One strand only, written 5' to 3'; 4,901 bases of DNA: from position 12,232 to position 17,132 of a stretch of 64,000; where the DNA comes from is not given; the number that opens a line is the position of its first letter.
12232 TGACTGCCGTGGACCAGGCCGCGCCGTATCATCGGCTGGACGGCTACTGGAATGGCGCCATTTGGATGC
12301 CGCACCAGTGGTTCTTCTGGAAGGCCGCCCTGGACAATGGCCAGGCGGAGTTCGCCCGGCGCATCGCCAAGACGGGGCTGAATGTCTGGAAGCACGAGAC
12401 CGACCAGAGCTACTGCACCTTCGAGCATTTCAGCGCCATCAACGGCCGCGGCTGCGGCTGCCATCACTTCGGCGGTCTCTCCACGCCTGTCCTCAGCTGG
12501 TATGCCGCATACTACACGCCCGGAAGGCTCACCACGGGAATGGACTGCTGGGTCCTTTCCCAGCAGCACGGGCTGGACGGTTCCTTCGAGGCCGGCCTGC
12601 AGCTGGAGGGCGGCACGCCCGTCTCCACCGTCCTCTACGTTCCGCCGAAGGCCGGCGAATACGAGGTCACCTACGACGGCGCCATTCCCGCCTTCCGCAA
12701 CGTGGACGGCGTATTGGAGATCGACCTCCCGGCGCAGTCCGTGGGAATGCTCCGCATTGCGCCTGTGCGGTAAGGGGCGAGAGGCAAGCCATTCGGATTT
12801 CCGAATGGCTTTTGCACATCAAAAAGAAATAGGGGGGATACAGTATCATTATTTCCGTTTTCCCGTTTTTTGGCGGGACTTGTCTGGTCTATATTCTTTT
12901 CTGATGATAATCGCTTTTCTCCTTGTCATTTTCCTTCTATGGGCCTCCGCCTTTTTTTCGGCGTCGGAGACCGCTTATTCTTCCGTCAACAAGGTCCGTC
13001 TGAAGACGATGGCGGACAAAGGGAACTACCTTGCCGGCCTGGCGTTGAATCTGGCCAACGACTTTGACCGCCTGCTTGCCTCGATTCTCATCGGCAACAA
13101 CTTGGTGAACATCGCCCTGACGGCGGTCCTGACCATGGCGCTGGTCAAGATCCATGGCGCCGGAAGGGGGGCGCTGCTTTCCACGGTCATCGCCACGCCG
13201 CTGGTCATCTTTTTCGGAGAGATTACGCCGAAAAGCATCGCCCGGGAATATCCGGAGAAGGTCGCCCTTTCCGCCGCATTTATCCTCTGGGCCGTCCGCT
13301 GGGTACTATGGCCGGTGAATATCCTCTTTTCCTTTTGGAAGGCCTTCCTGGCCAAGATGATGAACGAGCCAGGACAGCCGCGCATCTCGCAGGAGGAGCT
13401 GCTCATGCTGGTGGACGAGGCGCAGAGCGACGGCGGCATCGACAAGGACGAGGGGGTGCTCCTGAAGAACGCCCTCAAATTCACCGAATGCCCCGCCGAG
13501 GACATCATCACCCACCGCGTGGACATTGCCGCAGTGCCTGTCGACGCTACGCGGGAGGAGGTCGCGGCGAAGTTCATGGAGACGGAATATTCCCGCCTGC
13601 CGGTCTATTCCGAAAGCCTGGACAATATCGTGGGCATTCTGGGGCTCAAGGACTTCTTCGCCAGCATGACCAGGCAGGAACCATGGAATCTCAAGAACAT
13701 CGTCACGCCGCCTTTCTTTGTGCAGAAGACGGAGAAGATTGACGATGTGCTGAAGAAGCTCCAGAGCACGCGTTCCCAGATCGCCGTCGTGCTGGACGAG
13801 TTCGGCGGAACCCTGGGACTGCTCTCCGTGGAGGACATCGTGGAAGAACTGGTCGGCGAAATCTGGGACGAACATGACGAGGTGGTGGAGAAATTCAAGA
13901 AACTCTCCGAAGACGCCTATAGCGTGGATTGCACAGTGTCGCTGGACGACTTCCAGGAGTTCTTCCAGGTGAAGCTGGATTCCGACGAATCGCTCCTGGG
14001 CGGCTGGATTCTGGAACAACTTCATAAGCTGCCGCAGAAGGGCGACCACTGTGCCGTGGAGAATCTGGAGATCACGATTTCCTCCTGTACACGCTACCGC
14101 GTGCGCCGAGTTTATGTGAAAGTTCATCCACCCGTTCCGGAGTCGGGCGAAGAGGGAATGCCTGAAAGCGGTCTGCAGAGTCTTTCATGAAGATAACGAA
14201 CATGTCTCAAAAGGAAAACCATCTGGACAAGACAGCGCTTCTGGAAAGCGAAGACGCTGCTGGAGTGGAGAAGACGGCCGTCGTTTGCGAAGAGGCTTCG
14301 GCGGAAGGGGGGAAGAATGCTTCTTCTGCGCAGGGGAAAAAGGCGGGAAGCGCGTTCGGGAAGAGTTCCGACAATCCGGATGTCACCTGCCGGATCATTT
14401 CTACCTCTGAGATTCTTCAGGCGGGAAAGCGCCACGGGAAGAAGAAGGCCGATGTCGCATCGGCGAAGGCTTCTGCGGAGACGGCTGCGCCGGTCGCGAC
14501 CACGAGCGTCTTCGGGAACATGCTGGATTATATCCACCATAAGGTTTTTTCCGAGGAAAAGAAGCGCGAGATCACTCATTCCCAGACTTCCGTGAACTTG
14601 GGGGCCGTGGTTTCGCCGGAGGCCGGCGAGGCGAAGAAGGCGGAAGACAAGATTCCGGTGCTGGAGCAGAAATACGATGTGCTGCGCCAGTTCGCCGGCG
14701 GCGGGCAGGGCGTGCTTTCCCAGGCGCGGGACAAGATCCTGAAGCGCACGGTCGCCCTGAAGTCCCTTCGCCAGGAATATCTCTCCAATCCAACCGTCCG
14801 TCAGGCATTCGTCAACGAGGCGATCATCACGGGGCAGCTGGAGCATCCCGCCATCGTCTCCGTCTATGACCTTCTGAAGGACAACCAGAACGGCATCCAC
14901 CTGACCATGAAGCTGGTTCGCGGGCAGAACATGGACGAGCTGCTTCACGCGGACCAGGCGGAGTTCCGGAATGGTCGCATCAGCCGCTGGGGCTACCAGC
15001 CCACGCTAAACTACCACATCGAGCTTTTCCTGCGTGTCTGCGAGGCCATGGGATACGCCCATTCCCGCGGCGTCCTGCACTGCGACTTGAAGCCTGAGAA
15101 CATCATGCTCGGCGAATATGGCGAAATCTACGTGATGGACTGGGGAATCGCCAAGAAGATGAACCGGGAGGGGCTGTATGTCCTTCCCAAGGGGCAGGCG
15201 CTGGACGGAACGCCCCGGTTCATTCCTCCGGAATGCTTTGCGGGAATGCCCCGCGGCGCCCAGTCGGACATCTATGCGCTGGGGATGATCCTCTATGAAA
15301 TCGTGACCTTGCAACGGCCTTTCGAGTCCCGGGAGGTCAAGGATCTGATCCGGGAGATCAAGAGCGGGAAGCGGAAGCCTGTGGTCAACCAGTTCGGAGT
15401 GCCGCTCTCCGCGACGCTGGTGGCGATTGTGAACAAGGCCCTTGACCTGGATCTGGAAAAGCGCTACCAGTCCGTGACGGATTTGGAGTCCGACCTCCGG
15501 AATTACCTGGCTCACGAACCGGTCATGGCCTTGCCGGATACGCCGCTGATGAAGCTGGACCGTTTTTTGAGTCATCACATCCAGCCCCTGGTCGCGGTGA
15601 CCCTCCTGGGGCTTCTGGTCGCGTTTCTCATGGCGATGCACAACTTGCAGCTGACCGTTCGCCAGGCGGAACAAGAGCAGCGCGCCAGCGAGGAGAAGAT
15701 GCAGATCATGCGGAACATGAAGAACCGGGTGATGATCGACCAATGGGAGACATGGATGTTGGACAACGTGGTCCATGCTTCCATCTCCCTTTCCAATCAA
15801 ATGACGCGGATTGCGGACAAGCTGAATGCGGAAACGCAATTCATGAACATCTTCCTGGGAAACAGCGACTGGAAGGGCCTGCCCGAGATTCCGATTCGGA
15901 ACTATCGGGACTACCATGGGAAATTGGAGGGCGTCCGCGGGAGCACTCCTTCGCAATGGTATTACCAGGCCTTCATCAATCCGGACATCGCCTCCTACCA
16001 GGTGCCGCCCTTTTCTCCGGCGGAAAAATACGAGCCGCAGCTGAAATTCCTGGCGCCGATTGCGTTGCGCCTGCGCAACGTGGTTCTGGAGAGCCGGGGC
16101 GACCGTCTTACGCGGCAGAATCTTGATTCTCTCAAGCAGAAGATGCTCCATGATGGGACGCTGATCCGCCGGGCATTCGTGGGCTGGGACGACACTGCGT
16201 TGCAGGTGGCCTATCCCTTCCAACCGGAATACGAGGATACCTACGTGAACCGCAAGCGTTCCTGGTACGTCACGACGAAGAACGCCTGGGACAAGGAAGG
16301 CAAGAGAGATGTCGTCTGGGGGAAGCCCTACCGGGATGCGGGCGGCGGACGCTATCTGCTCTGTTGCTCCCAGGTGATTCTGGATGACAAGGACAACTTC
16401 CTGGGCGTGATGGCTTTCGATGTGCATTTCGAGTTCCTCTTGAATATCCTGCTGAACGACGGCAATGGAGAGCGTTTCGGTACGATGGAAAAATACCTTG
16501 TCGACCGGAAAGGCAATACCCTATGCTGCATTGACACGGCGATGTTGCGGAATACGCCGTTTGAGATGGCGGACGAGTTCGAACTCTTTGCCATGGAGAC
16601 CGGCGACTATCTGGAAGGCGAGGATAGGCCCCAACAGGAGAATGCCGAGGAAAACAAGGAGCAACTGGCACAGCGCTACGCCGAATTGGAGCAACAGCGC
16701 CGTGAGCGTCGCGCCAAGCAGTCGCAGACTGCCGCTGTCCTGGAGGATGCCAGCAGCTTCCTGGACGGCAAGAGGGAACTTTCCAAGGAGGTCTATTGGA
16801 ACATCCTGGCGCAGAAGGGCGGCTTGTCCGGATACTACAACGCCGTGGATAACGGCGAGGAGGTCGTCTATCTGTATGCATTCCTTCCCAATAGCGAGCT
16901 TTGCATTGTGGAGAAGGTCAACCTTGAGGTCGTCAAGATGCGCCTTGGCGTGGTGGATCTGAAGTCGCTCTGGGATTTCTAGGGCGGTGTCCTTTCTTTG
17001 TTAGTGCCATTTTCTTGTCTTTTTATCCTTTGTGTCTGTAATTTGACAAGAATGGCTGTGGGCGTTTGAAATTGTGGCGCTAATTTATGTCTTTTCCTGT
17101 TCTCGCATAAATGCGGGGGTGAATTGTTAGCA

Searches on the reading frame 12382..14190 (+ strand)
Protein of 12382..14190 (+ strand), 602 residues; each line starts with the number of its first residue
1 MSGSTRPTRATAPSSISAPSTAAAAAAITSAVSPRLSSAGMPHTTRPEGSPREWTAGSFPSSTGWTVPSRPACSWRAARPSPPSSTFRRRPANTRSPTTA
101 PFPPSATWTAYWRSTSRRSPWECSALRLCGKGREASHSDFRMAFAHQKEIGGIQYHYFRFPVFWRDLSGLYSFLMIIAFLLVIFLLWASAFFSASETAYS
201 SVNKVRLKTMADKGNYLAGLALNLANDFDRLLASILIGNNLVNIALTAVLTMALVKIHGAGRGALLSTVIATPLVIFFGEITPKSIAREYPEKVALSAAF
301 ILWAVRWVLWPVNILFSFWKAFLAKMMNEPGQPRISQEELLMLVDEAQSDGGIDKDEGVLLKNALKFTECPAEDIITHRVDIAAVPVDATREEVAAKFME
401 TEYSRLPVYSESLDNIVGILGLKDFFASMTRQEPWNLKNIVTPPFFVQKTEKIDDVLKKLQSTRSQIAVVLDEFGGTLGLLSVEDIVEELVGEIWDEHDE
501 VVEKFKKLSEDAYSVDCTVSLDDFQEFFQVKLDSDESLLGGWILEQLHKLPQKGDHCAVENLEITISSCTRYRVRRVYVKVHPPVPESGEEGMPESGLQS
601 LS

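Call 21: search_protein_families(library=pfam, proteins=[window:12382-14190:+], max_evalue=0.001)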
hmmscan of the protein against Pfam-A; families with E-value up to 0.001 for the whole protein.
window:12382-14190:+ (602 aa): 4 families
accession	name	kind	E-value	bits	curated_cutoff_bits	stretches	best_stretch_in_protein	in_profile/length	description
PF01595.25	CNNM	-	3.8e-48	164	28.4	1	180-357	1-181/181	Cyclin M transmembrane N-terminal domain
PF00571.33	CBS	-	2.2e-15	57.1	24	2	373-427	2-53/57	CBS domain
PF03471.22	CorC_HlyC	-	4.1e-14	52.8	27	1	507-580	2-78/81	Transporter associated domain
PF01637.24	ATPase_2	-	0.00082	19.7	33.2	0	450-497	95-142/225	ATPase domain predominantly from Archaea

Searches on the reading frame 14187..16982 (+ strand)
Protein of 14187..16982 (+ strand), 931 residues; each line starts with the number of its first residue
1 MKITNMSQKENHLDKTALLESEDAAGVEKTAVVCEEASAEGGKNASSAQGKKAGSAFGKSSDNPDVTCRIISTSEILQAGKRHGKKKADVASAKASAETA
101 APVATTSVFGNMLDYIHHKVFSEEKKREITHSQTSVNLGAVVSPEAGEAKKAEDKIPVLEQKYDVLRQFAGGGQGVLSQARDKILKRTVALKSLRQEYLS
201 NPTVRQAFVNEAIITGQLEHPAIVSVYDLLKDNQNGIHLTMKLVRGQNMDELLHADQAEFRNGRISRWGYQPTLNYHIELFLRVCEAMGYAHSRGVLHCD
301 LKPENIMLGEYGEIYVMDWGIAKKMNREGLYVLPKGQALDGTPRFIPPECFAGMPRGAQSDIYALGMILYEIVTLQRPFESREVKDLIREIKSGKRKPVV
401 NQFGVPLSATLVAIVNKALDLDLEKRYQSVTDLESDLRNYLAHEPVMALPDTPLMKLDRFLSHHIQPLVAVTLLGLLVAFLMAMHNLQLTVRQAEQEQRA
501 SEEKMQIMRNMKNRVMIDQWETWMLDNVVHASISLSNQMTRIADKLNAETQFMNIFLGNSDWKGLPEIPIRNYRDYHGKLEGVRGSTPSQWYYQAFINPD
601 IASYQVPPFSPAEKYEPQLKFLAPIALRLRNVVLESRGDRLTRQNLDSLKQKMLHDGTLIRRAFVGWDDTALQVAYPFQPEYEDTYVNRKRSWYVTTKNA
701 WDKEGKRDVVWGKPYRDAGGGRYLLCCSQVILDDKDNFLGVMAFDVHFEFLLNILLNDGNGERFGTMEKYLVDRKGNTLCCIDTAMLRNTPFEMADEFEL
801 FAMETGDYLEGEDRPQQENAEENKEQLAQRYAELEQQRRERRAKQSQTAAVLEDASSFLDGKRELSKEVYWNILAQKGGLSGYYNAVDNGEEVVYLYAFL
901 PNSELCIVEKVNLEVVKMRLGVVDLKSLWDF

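Call 21: search_protein_families(library=pfam, proteins=[window:14187-16982:+], max_evalue=0.001)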
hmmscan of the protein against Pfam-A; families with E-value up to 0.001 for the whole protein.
window:14187-16982:+ (931 aa): 5 families
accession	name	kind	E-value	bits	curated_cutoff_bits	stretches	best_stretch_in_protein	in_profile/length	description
PF00069.31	Pkinase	-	5.2e-37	128.1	31.7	1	166-428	4-253/263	Protein kinase domain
PF07714.23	PK_Tyr_Ser-Thr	-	1.6e-27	96.9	23.1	1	182-426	24-248/258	Protein tyrosine and serine/threonine kinase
PF02743.24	dCache_1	-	3.5e-08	33.7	45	1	701-779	103-180/240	Cache domain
PF22673.2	MCP-like_PDC_1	-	7.3e-05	23.6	27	1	687-751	55-111/113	Methyl-accepting chemotaxis protein-like, first PDC sensor domain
PF01636.29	APH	-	0.0005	20.3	23.2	0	281-322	154-197/239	Phosphotransferase enzyme family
